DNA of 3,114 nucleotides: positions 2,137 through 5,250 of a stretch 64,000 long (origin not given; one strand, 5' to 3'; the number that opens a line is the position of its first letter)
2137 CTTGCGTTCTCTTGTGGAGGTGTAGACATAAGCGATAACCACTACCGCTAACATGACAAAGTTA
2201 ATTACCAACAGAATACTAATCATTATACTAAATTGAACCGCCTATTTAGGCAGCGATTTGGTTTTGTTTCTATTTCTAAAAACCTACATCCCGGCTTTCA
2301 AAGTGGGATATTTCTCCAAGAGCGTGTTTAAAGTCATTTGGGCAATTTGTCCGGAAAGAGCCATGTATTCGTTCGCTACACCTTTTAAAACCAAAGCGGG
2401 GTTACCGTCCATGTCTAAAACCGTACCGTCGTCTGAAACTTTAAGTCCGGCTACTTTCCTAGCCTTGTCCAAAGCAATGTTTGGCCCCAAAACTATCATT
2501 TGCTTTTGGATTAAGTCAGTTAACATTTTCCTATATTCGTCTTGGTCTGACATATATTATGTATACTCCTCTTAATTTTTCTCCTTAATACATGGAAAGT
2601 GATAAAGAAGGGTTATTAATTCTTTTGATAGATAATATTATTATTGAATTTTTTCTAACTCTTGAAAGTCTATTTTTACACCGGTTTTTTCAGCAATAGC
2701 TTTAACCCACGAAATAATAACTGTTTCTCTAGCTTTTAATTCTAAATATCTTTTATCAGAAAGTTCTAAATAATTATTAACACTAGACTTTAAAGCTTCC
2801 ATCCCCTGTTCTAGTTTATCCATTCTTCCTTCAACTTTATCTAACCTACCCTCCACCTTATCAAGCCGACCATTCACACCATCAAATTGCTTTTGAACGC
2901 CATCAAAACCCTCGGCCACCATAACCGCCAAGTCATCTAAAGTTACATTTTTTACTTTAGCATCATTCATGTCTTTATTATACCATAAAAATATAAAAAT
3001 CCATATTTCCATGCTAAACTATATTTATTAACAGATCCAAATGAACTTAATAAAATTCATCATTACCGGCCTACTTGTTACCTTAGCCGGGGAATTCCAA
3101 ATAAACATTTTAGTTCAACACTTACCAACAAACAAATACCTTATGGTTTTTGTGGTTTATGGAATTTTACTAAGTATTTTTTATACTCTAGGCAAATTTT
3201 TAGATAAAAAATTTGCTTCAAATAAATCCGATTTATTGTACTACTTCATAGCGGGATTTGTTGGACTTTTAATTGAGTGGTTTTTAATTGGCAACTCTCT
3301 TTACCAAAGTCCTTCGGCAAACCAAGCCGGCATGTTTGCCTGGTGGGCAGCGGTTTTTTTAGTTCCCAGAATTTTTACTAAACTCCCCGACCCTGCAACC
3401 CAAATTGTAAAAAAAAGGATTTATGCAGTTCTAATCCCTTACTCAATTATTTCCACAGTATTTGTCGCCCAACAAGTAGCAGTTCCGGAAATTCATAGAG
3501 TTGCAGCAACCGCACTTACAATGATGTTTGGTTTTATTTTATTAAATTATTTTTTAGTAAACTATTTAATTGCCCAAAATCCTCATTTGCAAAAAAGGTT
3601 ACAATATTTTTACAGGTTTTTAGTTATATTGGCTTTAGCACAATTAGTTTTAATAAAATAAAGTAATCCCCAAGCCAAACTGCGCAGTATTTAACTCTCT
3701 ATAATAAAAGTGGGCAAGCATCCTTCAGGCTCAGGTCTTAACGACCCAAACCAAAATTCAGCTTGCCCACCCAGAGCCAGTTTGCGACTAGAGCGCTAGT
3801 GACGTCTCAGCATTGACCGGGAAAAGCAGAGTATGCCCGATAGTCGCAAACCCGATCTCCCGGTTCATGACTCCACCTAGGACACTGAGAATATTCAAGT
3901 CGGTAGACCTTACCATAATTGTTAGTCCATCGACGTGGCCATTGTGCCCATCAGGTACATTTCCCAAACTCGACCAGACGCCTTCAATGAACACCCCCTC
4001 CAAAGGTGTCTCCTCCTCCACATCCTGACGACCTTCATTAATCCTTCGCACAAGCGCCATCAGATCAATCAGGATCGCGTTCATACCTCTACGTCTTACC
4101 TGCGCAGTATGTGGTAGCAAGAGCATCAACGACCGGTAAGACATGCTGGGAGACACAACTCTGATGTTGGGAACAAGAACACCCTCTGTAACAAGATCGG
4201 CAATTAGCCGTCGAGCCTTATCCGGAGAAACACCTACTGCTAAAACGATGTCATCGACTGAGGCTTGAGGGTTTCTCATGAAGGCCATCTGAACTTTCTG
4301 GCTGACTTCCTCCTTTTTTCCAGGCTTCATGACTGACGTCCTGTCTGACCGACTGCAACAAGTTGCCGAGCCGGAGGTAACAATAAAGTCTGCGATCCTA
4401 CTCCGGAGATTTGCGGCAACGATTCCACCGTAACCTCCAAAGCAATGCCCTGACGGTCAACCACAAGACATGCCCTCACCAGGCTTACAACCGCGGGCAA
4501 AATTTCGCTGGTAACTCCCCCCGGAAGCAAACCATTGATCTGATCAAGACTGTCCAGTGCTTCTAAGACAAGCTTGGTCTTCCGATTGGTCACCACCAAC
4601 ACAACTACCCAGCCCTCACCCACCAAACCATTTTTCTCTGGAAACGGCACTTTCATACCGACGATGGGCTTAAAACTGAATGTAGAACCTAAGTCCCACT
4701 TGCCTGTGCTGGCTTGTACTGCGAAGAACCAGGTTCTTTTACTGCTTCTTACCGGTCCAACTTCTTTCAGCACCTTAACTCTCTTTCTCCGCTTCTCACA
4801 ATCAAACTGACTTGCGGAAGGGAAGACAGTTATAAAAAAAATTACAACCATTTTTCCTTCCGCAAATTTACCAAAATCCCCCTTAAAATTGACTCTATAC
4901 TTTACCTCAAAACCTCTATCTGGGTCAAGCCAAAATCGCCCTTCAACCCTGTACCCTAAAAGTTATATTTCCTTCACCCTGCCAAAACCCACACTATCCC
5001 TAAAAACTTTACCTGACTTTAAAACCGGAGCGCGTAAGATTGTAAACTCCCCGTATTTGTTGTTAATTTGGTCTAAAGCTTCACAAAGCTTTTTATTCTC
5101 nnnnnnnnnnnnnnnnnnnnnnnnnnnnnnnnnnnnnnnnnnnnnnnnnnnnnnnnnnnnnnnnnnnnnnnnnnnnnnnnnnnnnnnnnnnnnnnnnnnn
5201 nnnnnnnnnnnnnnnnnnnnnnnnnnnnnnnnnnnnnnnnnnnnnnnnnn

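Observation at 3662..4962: GC-rich islet 1: two-gene cassette embedded immediately downstream of dinB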

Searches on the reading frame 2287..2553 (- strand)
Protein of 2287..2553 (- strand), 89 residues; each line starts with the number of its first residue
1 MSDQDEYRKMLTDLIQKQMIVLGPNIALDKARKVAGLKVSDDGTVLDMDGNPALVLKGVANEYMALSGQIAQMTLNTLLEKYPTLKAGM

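Call 5: search_protein_families(library=pfam, proteins=[window:2287-2553:-], max_evalue=1)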
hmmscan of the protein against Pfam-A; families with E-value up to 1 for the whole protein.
window:2287-2553:- (89 aa): 1 family
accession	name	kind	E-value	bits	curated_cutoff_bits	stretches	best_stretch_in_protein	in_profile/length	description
PF12396.14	DUF3659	-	0.012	15.9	24.8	1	30-51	29-50/61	Protein of unknown function (DUF3659)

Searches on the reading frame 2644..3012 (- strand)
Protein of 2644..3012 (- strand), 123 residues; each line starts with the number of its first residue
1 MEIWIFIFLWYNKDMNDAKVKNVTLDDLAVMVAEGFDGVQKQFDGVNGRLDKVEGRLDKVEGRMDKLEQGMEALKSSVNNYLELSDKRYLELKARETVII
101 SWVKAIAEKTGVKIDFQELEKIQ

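Call 5: search_protein_families(library=pfam, proteins=[window:2644-3012:-], max_evalue=1)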
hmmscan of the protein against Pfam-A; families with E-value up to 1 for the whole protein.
window:2644-3012:- (123 aa): 10 families
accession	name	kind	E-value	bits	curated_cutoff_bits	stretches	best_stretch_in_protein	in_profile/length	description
PF23991.1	DUF7310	-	0.00028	21.8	40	1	44-80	26-62/83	Coiled-coil region of unknown function (DUF7310)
PF03670.18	UPF0184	-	0.0028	18.5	21.5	1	40-75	25-61/83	Uncharacterised protein family (UPF0184)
PF05377.16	FlaC_arch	-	0.0052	17.6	27.8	1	49-80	1-32/55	Flagella accessory protein C (FlaC)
PF06825.17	HSBP1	-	0.0055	17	28.6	1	27-76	2-48/51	Heat shock factor binding protein 1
PF10779.14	XhlA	-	0.015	15.9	34.7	1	49-80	5-36/67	Haemolysin XhlA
PF09762.14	CCDC93_CC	-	0.018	14.5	30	1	39-86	367-414/429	CCDC93 coiled-coil domain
PF13874.11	Nup54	-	0.036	14.5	30.5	1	16-118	11-109/140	Nucleoporin complex subunit 54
PF16043.11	DUF4795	-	0.039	13.8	34.8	1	13-88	74-148/208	Domain of unknown function (DUF4795)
PF01519.22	DUF16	-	0.06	14.3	40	1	46-93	32-79/104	Protein of unknown function DUF16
PF06932.16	DUF1283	-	0.11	13.1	25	1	42-94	30-77/83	Protein of unknown function (DUF1283)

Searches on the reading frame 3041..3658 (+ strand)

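Call 5: search_protein_families(library=pfam, proteins=[window:3041-3658:+], max_evalue=1)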
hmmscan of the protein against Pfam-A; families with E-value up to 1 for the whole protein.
window:3041-3658:+ (206 aa): 5 families
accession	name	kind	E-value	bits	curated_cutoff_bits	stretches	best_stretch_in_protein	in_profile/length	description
PF00892.27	EamA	-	0.0005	20.8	28.2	1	128-204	5-80/135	EamA-like transporter family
PF16083.10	Phage_holin_3_3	-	0.025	15.1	28.4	1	68-104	35-71/78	LydA holin phage, holin superfamily III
PF15159.11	PIG-Y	-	0.28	12.5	25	0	157-202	5-53/69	Phosphatidylinositol N-acetylglucosaminyltransferase subunit Y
PF01891.21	CbiM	-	0.31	11.3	23.1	1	27-108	103-179/205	Cobalt uptake substrate-specific transmembrane region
PF15879.10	MWFE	-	0.41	11.4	27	1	130-155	4-29/55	NADH-ubiquinone oxidoreductase MWFE subunit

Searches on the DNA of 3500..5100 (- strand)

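Call 7: search_rna_families(source=window, start=3500, end=5100, threshold=evalue, max_evalue=10)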
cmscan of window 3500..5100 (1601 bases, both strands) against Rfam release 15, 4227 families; matches with E-value up to 10: 12.
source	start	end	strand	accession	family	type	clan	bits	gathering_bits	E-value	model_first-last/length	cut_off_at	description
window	4810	4913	-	RF01606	plasmodium_snoR31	Gene; snRNA; snoRNA; HACA-box;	-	26.5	60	0.59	1-145/145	no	small nucleolar RNA snoR31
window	4810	4867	-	RF03799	mir-3202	Gene; miRNA;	-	23.4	90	0.072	1-79/79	no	mir-3202 microRNA precursor family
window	4808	4869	+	RF03799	mir-3202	Gene; miRNA;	-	20.7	90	0.41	1-79/79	no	mir-3202 microRNA precursor family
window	4551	4586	+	RF01367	CRISPR-DR54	Gene; CRISPR;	-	20.5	39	0.51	1-37/37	no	CRISPR RNA direct repeat element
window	4793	4876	-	RF03998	mir-2160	Gene; miRNA;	-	20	70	3.3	1-93/93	no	mir-2160 microRNA precursor family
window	4809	4868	-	RF03714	MIR774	Gene; miRNA;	-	19.6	80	1.5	1-98/98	no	MIR774 microRNA precursor family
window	4798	4889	-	RF02048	STnc30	Gene; sRNA;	-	18.2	120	6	1-132/132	no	Salmonella enterica conserved region STnc30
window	4808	4869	-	RF03512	mir-3479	Gene; miRNA;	-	17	79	5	1-74/74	no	mir-3479 microRNA precursor family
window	4812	4865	-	RF03598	MIR6024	Gene; miRNA;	-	15.7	72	9.1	1-99/99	no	MIR6024 microRNA precursor family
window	3721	3758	-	RF03617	MIR8757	Gene; miRNA;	-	15.5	83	7.9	1-72/72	no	MIR8757 microRNA precursor family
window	4795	4864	+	RF01494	rliD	Gene; antisense;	-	12.8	50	1.2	1-327/327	no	Listeria sRNA rliD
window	4576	4623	-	RF01124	sR36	Gene; snRNA; snoRNA; CD-box;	-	11.5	55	7.7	1-55/55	no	Small nucleolar RNA sR36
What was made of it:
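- On Known RNA families (Rfam 15) for the 5' leader: Sub-threshold hits are only chance-level miRNA or snoRNA-type matches on the hairpin (call 7).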

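Call 96: search_rna_families(source=L083, start=600, end=3000, threshold=evalue, max_evalue=1)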
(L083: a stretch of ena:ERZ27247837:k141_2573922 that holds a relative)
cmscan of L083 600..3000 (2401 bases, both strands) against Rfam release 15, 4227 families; matches with E-value up to 1: 3.
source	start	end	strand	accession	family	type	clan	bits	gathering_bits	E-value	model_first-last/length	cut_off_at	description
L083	638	735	+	RF02379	csRNA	Gene; sRNA;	-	41.8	57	0.0016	1-93/93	no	Cia-dependent small RNA csRNA1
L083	703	738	-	RF03664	MIR6288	Gene; miRNA;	-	24.1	74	0.1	1-92/92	no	MIR6288 microRNA precursor family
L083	2790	2855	-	RF03983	MIR5284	Gene; miRNA;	-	22.3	93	0.19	1-111/111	no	MIR5284 microRNA precursor family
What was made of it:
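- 4774..4898 (-): Conserved non-coding 5' leader. Invariant blocks: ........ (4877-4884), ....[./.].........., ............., and a purine box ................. (4779-4797). No Rfam family matches (calls 7, 96).
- On Known RNA families (Rfam 15) for the 5' leader: Nothing falls on the Doudnabacteria leader (call 96).
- Closest known: Cis-regulatory 5' leader hairpins of bacterial operons. Different: It matches no Rfam family (calls 7, 96).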
